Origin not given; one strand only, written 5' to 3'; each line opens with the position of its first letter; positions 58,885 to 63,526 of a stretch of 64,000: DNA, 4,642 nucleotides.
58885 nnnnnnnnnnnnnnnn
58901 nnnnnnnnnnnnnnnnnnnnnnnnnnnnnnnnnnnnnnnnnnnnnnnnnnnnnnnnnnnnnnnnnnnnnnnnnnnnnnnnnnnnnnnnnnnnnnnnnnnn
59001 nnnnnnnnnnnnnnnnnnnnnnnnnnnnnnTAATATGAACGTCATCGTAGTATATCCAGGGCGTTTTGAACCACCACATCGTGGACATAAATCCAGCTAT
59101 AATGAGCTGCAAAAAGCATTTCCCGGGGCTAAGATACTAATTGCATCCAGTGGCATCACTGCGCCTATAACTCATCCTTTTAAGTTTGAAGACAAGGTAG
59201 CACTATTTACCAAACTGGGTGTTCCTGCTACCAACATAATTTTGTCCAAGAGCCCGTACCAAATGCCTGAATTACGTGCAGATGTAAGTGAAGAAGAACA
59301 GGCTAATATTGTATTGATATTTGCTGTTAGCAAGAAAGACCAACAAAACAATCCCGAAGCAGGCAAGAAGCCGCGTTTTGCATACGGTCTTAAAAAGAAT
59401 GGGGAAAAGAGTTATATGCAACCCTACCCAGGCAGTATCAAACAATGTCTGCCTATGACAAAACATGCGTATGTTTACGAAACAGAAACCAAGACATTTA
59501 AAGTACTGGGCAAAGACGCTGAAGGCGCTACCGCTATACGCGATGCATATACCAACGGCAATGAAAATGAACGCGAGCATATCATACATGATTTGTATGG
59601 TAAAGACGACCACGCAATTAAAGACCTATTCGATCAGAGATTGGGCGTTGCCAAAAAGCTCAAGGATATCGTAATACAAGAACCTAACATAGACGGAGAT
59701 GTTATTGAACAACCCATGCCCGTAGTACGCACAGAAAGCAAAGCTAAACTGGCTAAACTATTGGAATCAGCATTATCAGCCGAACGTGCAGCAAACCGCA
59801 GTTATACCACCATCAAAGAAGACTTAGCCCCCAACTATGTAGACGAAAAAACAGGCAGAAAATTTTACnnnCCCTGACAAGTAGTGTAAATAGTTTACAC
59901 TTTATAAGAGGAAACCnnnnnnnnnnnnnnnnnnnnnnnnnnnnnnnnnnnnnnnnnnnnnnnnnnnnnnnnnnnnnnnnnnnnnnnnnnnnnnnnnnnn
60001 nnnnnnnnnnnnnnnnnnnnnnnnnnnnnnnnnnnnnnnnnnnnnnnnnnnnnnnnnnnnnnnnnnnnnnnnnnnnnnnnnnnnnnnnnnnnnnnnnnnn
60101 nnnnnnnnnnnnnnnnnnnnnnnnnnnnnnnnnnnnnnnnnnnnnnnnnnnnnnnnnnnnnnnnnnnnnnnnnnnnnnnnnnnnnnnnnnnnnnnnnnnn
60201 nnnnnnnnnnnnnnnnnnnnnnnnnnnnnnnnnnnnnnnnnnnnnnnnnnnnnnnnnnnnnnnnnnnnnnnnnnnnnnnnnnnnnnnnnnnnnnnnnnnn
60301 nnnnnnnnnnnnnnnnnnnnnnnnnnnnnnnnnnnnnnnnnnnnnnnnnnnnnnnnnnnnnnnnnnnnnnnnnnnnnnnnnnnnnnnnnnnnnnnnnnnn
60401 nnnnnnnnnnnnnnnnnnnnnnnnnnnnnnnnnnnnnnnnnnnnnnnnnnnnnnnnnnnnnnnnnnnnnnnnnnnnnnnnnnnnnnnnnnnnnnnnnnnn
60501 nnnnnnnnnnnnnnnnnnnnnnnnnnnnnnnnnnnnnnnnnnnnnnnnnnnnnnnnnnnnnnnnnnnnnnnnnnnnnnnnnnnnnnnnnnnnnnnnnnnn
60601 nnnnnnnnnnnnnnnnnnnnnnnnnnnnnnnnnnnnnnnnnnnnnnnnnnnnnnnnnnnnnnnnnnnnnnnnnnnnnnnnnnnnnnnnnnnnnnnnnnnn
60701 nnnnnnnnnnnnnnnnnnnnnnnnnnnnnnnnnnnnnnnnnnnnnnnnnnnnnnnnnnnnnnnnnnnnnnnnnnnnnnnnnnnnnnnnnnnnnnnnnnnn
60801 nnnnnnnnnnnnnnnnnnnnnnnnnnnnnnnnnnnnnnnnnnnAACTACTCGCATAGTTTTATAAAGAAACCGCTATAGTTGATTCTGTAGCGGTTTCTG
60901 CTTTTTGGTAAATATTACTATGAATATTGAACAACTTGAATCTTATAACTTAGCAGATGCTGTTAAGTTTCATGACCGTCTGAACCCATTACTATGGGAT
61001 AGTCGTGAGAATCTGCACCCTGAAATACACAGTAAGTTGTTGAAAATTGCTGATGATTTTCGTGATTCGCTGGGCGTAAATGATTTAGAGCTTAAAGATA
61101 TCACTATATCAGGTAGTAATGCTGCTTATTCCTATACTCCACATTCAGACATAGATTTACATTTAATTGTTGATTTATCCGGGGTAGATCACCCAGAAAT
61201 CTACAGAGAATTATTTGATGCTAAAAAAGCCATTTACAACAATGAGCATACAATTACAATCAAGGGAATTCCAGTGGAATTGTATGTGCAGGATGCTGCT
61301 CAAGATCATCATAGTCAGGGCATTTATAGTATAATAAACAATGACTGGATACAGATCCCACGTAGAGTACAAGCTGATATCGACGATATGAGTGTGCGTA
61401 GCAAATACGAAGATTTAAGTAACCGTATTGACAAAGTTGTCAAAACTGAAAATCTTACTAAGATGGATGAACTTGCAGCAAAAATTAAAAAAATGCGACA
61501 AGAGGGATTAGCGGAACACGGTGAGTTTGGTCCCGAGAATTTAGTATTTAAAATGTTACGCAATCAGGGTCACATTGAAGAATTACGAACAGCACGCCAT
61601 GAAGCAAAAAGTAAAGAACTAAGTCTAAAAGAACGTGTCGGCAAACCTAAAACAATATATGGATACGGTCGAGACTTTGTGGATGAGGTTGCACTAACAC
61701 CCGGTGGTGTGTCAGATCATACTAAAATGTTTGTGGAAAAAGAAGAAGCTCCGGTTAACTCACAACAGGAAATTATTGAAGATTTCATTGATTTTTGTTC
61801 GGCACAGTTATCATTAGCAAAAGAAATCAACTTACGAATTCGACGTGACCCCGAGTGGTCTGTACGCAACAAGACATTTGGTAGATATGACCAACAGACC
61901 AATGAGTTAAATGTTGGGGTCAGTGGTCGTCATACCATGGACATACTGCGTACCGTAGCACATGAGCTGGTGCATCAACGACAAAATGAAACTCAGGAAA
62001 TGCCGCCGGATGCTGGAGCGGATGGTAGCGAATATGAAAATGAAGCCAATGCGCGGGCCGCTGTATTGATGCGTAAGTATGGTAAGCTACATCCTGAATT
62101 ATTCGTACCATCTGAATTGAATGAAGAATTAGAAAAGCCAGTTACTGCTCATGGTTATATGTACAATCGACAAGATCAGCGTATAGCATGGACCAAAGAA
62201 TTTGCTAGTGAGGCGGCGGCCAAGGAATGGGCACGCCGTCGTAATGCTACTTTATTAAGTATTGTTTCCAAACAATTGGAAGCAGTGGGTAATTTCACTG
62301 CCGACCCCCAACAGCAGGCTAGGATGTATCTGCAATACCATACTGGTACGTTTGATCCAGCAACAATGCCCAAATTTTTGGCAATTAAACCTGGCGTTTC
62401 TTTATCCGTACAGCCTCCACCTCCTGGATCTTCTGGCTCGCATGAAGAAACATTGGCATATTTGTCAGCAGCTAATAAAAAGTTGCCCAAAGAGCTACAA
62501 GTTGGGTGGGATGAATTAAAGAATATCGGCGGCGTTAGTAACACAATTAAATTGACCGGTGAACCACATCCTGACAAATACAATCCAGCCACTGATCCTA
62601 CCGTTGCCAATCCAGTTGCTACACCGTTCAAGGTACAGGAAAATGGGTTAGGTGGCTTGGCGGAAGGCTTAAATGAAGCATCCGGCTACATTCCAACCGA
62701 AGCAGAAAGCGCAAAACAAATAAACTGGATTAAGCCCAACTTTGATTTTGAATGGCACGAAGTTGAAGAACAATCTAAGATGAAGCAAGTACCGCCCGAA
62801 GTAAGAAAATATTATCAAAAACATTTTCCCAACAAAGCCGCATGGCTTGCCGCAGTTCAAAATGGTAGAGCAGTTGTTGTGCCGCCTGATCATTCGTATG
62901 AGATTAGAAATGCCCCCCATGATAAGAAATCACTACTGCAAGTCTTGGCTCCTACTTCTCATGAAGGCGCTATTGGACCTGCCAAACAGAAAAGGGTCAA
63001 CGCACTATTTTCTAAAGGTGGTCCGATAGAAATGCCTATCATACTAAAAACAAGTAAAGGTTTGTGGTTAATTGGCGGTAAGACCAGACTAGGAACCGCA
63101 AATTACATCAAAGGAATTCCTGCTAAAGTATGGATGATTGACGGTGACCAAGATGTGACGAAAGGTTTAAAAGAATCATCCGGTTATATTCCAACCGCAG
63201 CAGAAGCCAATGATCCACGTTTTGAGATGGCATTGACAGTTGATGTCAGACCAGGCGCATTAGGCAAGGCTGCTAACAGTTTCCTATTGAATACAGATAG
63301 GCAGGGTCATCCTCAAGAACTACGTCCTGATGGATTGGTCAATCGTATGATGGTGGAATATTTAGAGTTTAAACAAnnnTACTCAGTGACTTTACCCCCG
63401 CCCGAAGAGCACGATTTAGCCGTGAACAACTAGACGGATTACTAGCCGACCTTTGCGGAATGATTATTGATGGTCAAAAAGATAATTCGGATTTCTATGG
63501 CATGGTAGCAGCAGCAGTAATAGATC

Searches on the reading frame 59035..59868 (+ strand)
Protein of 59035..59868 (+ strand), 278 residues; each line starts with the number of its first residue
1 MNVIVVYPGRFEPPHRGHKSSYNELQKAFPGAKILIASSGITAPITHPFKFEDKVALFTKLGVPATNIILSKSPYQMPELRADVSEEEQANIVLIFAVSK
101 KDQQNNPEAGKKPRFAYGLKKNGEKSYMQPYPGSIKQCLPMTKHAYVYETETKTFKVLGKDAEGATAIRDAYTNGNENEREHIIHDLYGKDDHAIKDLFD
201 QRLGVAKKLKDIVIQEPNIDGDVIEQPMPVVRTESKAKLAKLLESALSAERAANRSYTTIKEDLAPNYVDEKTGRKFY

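Call 68: search_protein_families(library=pfam, proteins=[window:59035-59868:+], max_evalue=0.001)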
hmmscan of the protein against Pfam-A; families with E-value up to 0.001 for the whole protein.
window:59035-59868:+ (278 aa): 0 families

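Call 78: search_protein_families(library=phrogs, proteins=[window:59035-59868:+], max_evalue=0.001)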
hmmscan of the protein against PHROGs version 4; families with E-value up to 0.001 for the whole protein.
window:59035-59868:+ (278 aa): 1 family
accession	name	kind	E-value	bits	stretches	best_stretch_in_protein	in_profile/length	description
phrog_395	-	other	9.4e-08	33.2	1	4-60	13-69/373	cytidyltransferase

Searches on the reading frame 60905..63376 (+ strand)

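Call 11: search_protein_families(library=phrogs, proteins=[window:60905-63376:+], max_evalue=0.00001)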
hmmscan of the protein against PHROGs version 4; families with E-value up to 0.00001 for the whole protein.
window:60905-63376:+ (824 aa): 1 family
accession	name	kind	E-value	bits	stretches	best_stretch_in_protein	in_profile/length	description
phrog_36119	-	unknown function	1.2e-46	160.2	1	15-241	14-247/247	-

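Call 68: search_protein_families(library=pfam, proteins=[window:60905-63376:+], max_evalue=0.001)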
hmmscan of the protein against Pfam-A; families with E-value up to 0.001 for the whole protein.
window:60905-63376:+ (824 aa): 0 families
